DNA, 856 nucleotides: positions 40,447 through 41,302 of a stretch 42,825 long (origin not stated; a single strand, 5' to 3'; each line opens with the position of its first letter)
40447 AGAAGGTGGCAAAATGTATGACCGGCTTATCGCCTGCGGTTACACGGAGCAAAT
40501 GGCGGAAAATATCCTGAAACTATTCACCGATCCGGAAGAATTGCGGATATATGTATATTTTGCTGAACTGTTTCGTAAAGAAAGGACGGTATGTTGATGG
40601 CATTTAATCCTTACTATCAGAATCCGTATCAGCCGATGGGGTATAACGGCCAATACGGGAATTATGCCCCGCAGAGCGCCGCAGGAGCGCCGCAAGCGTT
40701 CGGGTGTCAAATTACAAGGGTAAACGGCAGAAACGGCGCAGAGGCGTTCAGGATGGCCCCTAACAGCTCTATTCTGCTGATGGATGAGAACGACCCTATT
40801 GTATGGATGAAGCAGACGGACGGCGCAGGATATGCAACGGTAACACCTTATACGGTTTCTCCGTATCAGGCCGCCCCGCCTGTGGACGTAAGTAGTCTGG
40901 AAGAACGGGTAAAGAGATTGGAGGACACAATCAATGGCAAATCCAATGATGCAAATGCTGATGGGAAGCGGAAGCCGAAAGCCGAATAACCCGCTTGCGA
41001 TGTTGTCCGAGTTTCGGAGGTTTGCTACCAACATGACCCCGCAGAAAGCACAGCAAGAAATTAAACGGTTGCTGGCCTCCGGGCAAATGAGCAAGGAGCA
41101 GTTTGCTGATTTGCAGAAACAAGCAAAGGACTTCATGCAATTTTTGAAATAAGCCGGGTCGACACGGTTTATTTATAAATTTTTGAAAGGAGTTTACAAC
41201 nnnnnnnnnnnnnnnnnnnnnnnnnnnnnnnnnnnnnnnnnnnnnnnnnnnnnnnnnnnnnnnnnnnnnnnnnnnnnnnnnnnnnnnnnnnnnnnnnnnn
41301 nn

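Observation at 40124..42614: Terminal accessory operon with spore-surface-like proteins, next to att and preceded by a sigma-r4-like regulator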

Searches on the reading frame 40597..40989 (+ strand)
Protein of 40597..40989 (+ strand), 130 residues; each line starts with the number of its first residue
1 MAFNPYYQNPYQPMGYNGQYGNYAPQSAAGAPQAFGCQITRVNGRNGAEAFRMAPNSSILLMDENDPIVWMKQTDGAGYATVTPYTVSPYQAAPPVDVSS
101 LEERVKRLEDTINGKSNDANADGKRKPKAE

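Call 9: search_protein_families(library=pfam, max_evalue=1, proteins=[window:40597-40989:+])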
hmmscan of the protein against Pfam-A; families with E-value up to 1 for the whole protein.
window:40597-40989:+ (130 aa): 1 family
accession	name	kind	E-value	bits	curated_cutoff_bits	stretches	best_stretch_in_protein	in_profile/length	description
PF07426.16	Dynactin_p22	-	0.32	11.2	25.2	1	98-123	2-27/168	Dynactin subunit p22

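Call 10: search_protein_families(library=phrogs, max_evalue=0.1, proteins=[window:40597-40989:+])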
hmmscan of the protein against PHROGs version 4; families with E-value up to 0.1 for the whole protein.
window:40597-40989:+ (130 aa): 1 family
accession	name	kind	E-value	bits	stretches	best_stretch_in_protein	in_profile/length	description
phrog_21718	-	unknown function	1.4e-07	32.6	1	3-88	11-104/159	-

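Call 11: search_protein_families(library=ncbifam, max_evalue=1, proteins=[window:40597-40989:+])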
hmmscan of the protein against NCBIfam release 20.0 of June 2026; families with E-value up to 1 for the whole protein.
window:40597-40989:+ (130 aa): 0 families

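Call 23: search_solved_structures(query=window:40597-40989:+, max_evalue=1)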
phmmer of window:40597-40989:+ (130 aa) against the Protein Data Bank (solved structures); distinct sequences matched with E-value up to 1: 1.
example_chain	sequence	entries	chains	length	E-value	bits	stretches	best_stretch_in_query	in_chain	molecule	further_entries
8crv_A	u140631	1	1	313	0.48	13.8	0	41-88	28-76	Carbamate kinase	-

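Call 50: find_homologous_proteins(query=window:40597-40989:+, max_evalue=0.001)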
Query window:40597-40989:+ (130 aa): 296 proteins with E <= 0.001 among 301 candidates; the best 120 are listed.
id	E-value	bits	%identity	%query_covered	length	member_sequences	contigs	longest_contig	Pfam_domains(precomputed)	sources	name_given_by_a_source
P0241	3.5e-81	287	98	100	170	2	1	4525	-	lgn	-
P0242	8.6e-80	283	97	100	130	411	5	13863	-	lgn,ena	-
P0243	8.2e-67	241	94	90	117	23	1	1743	-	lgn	-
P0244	1.6e-61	224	98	81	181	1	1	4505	-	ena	-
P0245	1.2e-58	215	85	100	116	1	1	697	-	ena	-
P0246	2.1e-56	207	78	97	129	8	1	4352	-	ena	-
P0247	5.6e-55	203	74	97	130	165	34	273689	-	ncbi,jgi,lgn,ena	jgi:hypothetical protein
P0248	1.5e-54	201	70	100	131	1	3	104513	-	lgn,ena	-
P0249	2.2e-54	201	74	96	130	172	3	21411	-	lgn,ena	-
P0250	3.1e-54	200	77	94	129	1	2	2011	-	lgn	-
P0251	5.3e-54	200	78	93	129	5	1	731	-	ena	-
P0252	1.7e-53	198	97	71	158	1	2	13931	-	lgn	-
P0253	1.7e-53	198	73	95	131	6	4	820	-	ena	-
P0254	1.8e-53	198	76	96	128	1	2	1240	-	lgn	-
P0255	2.3e-53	198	73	96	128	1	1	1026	-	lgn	-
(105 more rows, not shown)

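Call 60: search_solved_structures(query=A6, max_evalue=5)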
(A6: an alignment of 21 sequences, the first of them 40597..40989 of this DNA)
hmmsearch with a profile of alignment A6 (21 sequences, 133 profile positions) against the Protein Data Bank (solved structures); distinct sequences matched with E-value up to 5: 7.
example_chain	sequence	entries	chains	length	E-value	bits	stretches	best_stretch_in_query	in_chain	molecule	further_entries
8egr_M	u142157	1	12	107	0.4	13.9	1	95-128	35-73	gp20, portal-proximal core protein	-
3cbg_A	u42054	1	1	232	0.69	13.2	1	48-83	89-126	O-methyltransferase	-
1ykd_A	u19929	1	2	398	0.9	12.8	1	45-81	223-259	adenylate cyclase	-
7raa_A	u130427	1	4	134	1.2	12.4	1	82-120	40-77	Interleukin-2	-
1i74_A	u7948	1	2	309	1.8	11.9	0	92-121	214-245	PROBABLE MANGANESE-DEPENDENT INORGANIC PYROPHOSPHATASE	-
3cjp_A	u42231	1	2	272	1.8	11.8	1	71-119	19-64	Predicted amidohydrolase, dihydroorotase family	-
4m03_A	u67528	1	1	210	2.9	11.2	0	67-88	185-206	Serine-rich adhesin for platelets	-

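Call 62: predict_structure(alignment_id=A5)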
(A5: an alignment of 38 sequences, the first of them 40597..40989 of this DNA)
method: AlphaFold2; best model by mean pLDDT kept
length: 130 residues; sequences in the alignment: 38
mean_pLDDT: 65.4   pTM: 0.42
mean pLDDT of the five models: 65.4, 64.0, 63.9, 61.3, 59.3
residues with pLDDT >= 90: 23; 70-90: 45; 50-70: 14; < 50: 48
segments of 3 or more residues with pLDDT < 50: 1-32, 118-130
pLDDT, mean of each block of 10 residues (from residue 1): 41 34 33 57 91 88 88 86 77 74 82 57 41
secondary structure, 60 per line:
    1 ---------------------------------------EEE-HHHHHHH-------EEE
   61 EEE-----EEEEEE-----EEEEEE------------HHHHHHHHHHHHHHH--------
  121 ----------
elements in order: E40-42 H44-50 E58-63 E69-74 E80-85 H98-112

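Call 64: fold_search(model_id=the predicted structure, library=pdb)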
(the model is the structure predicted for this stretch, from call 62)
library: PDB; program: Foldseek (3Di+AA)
matches with E <= 10: 521; with E <= 0.001: 0
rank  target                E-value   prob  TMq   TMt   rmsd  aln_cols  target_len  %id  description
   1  2ci8                  1.6e-01  0.66  0.26  0.32   6.4        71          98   14  sh2 domain of human nck1 adaptor protein - uncomplexed (released 2006-04-24)
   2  8r6f_E                3.4e-01  0.25  0.17  0.09  15.7        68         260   13  CryoEM structure of wheat 40S ribosomal subunit, body domain (released 2023-12-27)
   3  6o03_B                3.9e-01  0.54  0.21  0.10  14.2        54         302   13  Monobody (MC17) bound to tyrosine kinase binding domain of E3 ubiquitin ligase CBL (released 2020-08-19)
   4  9npx_D                4.4e-01  0.23  0.17  0.09  15.7        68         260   16  SARS-CoV-2 nsp1 bound to the Rhinolophus lepidus 40S ribosomal subunit (local refinement of the 40S body) (released 2025-06-11)
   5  6kc4_C                4.7e-01  0.57  0.28  0.35  10.5        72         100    8  Crystal structure of human Fer SH2 domain bound to a phosphopeptide (DEpYENVD) (released 2019-09-04)
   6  5j3x_F                5.3e-01  0.57  0.30  0.12  13.2        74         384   12  Structure of c-CBL Y371F (released 2016-09-21)
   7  8qng                  5.3e-01  0.57  0.23  0.09  14.9        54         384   15  Crystal structure of the E3 ubiquitin ligase Cbl-b with an allosteric inhibitor (benzodiazepine HTS hit compound 1) (released 2023-11-22)
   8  6o03_A                5.3e-01  0.51  0.21  0.10  14.3        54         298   13  Monobody (MC17) bound to tyrosine kinase binding domain of E3 ubiquitin ligase CBL (released 2020-08-19)
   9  7qix_G                5.7e-01  0.20  0.17  0.09  15.6        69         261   19  Specific features and methylation sites of a plant ribosome. 40S body ribosomal subunit. (released 2022-06-15)
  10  4nwf_A                6.1e-01  0.54  0.25  0.07  14.2        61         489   11  Crystal structure of the tyrosine phosphatase SHP-2 with N308D mutation (released 2014-12-10)
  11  1yvh_A                6.1e-01  0.51  0.22  0.10  14.7        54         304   13  Crystal Structure of the c-Cbl TKB Domain in Complex with the APS pTyr-618 Phosphopeptide (released 2005-03-08)
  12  8u1o_o                6.5e-01  0.75  0.29  0.07   3.3        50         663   10  In situ cryo-EM structure of bacteriophage P22 tailspike protein complex at 3.4A resolution (released 2023-11-29)
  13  6md9_A                6.9e-01  0.47  0.29  0.10  13.0        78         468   12  NON-RECEPTOR PROTEIN TYROSINE PHOSPHATASE SHP2 IN COMPLEX WITH ALLOSTERIC INHIBITOR Isoxazolo-pyridinone 3 (released 2019-02-13)
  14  7vxg_A                6.9e-01  0.47  0.29  0.09  13.0        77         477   12  Non-receptor Protein Tyrosine Phosphatase SHP2 in Complex with Allosteric Inhibitor TK-453 (released 2022-03-23)
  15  3vrq_A                6.9e-01  0.41  0.22  0.11  16.0        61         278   15  Crystal structure of the tyrosine kinase binding domain of Cbl-c (PL mutant) (released 2013-03-06)
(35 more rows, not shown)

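Call 75: search_protein_families(library=padloc, max_evalue=0.1, proteins=[window:40597-40989:+])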
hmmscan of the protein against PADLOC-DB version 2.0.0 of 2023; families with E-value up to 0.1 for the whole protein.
window:40597-40989:+ (130 aa): 0 families

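Call 86: find_encoding_contigs(protein=P0247, flank=10000, max_places=5)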
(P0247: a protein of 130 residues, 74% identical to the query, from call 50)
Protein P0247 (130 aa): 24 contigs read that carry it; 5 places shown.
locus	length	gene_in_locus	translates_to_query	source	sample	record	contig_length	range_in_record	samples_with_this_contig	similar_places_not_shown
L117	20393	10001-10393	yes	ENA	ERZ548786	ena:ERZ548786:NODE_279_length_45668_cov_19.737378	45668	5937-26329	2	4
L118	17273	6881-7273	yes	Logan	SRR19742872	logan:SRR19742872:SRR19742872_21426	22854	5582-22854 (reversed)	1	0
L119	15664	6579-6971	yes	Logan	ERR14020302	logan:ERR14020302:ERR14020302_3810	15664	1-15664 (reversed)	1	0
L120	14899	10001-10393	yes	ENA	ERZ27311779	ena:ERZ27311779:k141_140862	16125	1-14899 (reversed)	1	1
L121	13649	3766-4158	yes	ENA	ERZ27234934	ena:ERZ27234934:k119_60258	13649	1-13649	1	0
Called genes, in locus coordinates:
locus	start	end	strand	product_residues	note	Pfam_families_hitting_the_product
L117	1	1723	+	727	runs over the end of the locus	-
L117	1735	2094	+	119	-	-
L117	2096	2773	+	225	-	-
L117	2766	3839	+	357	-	-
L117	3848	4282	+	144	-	-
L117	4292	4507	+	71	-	-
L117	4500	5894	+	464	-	PF01391:Collagen (weak)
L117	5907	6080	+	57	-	-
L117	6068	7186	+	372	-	PF19789:DUF6273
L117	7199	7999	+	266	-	PF02839:CBM_5_12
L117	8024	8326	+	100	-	-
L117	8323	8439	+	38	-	-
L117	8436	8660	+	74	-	-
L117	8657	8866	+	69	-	-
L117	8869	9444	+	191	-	PF05257:CHAP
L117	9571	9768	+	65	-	-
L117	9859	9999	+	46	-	-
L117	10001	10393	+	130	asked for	-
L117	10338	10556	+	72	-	-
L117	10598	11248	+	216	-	-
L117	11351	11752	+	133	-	-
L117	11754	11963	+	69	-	-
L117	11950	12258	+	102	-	-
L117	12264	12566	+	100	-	-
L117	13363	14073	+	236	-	PF00392:GntR, PF07729:FCD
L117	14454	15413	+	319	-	PF00389:2-Hacid_dh, PF02826:2-Hacid_dh_C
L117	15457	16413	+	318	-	PF01081:Aldolase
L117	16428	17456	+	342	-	PF00294:PfkB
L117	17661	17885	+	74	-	-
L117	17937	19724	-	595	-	PF00920:ILVD_EDD_N, PF24877:ILV_EDD_C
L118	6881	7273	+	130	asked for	-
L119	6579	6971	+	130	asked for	-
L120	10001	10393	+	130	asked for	-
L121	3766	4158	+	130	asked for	-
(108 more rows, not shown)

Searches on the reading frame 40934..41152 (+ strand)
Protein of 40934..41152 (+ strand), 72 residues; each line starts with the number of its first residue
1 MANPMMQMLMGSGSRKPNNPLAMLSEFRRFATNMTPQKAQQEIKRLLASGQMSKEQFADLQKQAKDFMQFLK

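Call 9: search_protein_families(library=pfam, max_evalue=1, proteins=[window:40934-41152:+])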
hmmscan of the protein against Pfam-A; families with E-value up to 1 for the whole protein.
window:40934-41152:+ (72 aa): 3 families
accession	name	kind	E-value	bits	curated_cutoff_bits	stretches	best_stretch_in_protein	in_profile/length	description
PF24852.1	DUF7726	-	0.059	13.9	26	1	36-71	7-43/73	Domain of unknown function (DUF7726)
PF14133.12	DUF4300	-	0.06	13.4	27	1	31-69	2-40/252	Domain of unknown function (DUF4300)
PF15364.11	PAXIP1_C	-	0.073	13.6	27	1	25-70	80-125/132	PAXIP1-associated-protein-1 C term PTIP binding protein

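Call 10: search_protein_families(library=phrogs, max_evalue=0.1, proteins=[window:40934-41152:+])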
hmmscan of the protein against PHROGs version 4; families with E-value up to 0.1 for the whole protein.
window:40934-41152:+ (72 aa): 2 families
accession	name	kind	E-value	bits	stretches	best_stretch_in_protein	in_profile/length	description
phrog_22984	-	unknown function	2.7e-13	51.1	1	1-72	1-66/74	-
phrog_1466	-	unknown function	0.013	16.9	1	24-63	50-90/92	-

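Call 11: search_protein_families(library=ncbifam, max_evalue=1, proteins=[window:40934-41152:+])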
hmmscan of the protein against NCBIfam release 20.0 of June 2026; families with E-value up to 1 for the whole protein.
window:40934-41152:+ (72 aa): 0 families

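Call 75: search_protein_families(library=padloc, max_evalue=0.1, proteins=[window:40934-41152:+])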
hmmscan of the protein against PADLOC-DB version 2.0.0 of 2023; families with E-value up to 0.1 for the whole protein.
window:40934-41152:+ (72 aa): 0 families

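Call 90: search_solved_structures(query=A11, max_evalue=5)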
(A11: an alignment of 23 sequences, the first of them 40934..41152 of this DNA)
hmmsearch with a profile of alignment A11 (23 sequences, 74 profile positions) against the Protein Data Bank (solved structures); distinct sequences matched with E-value up to 5: 11.
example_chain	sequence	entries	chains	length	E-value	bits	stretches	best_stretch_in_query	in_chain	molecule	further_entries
4uos_A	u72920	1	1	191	0.061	16.9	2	13-72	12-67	DESIGNED HELICAL BUNDLE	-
8b3s_Z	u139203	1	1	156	0.077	16.6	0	30-57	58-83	ATP-dependent Clp protease ATP-binding subunit ClpC / Negative regulator of tic competence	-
5hbn_A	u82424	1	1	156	0.081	16.6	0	30-57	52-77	Negative regulator of genetic competence ClpC/MecB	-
2y1r_A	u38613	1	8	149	0.081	16.6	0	30-57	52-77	NEGATIVE REGULATOR OF GENETIC COMPETENCE CLPC/MECB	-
8otk_A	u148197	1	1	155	0.091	16.4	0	30-57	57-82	ATP-dependent Clp protease ATP-binding subunit ClpC / Negative regulator of tic competence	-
2k77_A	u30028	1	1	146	0.12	16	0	30-57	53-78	Negative regulator of genetic competence clpC/mecB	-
4yy2_A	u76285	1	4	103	0.28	14.8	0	14-67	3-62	dTor_3x33L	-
3pxg_A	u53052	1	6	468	0.92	13.2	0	30-57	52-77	Negative regulator of genetic competence ClpC/MecB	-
4yy5_A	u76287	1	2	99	1.6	12.4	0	11-68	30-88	dTor_3x33L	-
9llv_A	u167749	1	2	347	2.3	11.9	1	25-57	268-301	Small glutamine-rich tetratricopeptide repeat-containing protein 2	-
3pxi_A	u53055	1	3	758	3.1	11.5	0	30-57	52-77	Negative regulator of genetic competence ClpC/MecB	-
